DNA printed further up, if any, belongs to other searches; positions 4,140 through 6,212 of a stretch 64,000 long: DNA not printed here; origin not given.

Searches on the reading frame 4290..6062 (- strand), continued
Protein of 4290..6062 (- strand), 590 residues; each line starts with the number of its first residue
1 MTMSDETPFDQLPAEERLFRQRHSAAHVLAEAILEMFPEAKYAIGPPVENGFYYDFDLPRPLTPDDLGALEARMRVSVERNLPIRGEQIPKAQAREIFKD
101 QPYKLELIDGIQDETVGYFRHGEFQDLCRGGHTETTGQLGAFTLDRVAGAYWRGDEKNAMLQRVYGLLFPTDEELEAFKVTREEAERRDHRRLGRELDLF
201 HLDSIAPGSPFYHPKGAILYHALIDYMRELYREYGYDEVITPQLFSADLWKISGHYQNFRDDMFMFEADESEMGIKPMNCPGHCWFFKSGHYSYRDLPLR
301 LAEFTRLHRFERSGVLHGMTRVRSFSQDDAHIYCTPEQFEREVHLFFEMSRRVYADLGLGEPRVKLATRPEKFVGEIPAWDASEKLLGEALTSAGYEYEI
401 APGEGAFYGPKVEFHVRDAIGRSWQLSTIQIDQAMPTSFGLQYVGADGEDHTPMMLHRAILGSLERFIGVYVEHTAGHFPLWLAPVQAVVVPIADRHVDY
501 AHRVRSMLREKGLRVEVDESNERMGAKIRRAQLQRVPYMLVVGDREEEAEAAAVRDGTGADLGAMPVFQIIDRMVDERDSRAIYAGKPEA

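Call 28: find_encoding_contigs(protein=P0028, flank=2500, max_places=2)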
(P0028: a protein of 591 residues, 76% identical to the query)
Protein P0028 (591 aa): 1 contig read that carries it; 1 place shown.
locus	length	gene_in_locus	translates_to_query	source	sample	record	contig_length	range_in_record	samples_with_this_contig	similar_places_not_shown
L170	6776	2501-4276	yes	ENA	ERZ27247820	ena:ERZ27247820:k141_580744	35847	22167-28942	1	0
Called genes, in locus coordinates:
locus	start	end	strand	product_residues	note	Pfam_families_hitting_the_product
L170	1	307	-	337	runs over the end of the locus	PF00005:ABC_tran, PF13304:AAA_21 (weak), PF08352:oligo_HPY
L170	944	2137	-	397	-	-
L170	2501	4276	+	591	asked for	PF07973:tRNA_SAD, PF00587:tRNA-synt_2b, PF03129:HGTP_anticodon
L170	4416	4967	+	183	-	-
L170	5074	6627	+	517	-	PF00289:Biotin_carb_N, PF02222:ATP-grasp, PF02786:CPSase_L_D2, PF07478:Dala_Dala_lig_C, PF02785:Biotin_carb_C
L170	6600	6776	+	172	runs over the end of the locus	PF21139:BT_MCC_alpha (weak), PF25917:BSH_RND (faint), PF25919:BSH_CusB (faint), PF00364:Biotin_lipoyl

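Call 29: find_encoding_contigs(protein=P0037, flank=2500, max_places=2)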
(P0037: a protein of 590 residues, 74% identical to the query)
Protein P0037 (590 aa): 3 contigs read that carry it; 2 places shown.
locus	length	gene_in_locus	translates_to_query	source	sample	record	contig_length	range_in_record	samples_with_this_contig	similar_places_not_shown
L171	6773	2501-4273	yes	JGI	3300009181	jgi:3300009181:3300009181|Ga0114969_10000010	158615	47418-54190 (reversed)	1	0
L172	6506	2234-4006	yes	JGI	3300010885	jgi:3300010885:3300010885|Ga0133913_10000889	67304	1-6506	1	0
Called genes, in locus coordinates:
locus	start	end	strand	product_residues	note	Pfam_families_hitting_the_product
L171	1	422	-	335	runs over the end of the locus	PF00005:ABC_tran, PF08352:oligo_HPY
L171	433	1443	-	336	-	PF00005:ABC_tran, PF13304:AAA_21, PF08352:oligo_HPY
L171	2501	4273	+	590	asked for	PF07973:tRNA_SAD, PF00587:tRNA-synt_2b, PF03129:HGTP_anticodon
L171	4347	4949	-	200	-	PF17957:Big_7 (faint)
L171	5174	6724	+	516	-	PF00289:Biotin_carb_N, PF02222:ATP-grasp, PF02786:CPSase_L_D2, PF07478:Dala_Dala_lig_C, PF02785:Biotin_carb_C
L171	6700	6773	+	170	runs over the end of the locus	PF21139:BT_MCC_alpha (weak), PF25917:BSH_RND, PF25973:BSH_CzcB (faint), PF00364:Biotin_lipoyl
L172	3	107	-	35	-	?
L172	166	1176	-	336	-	PF00005:ABC_tran, PF13304:AAA_21, PF08352:oligo_HPY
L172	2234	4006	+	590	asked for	PF07973:tRNA_SAD, PF00587:tRNA-synt_2b, PF03129:HGTP_anticodon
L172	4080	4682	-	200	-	PF17957:Big_7 (faint)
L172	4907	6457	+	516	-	PF00289:Biotin_carb_N, PF02222:ATP-grasp, PF02786:CPSase_L_D2, PF07478:Dala_Dala_lig_C, PF02785:Biotin_carb_C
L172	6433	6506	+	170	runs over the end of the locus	PF21139:BT_MCC_alpha (weak), PF25917:BSH_RND, PF25973:BSH_CzcB (faint), PF00364:Biotin_lipoyl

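Call 36: find_encoding_contigs(protein=P0046, flank=2500, max_places=2)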
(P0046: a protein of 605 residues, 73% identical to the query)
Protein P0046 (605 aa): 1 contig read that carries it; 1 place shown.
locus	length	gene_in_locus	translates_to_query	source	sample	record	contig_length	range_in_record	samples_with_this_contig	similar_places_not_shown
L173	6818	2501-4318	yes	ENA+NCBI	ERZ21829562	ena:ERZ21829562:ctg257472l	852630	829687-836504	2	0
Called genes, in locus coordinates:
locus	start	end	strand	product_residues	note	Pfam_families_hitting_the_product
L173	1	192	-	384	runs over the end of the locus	PF00005:ABC_tran, PF08352:oligo_HPY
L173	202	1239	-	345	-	PF00005:ABC_tran, PF13304:AAA_21, PF08352:oligo_HPY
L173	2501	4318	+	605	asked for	PF07973:tRNA_SAD, PF00587:tRNA-synt_2b, PF03129:HGTP_anticodon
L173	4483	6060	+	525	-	PF00289:Biotin_carb_N, PF02786:CPSase_L_D2, PF07478:Dala_Dala_lig_C, PF02785:Biotin_carb_C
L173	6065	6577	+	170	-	PF21139:BT_MCC_alpha (weak), PF25917:BSH_RND (faint), PF25984:BSH_YknX (faint), PF25973:BSH_CzcB (faint), PF00364:Biotin_lipoyl, PF25997:BSH_YhbJ (weak)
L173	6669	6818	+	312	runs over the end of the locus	PF13011:LZ_Tnp_IS481, PF13384:HTH_23, PF13518:HTH_28, PF13551:HTH_29, PF06056:Terminase_5 (faint), PF13565:HTH_32, PF00665:rve, PF13683:rve_3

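Call 37: find_encoding_contigs(protein=P0074, flank=2500, max_places=2)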
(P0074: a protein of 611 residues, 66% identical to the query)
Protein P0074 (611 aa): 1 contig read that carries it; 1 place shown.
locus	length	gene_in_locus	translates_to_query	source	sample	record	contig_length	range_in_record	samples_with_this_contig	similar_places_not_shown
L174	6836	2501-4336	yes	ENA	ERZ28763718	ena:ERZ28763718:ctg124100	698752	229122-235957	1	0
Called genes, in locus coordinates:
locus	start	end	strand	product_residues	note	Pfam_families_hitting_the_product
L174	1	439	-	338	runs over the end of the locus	PF00005:ABC_tran, PF13304:AAA_21 (faint), PF08352:oligo_HPY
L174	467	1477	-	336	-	PF00005:ABC_tran, PF13304:AAA_21, PF08352:oligo_HPY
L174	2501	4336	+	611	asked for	PF07973:tRNA_SAD, PF00587:tRNA-synt_2b, PF03129:HGTP_anticodon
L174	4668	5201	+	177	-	PF08447:PAS_3, PF00486:Trans_reg_C (weak)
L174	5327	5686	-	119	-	-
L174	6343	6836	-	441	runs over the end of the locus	PF13701:DDE_Tnp_1_4, PF01609:DDE_Tnp_1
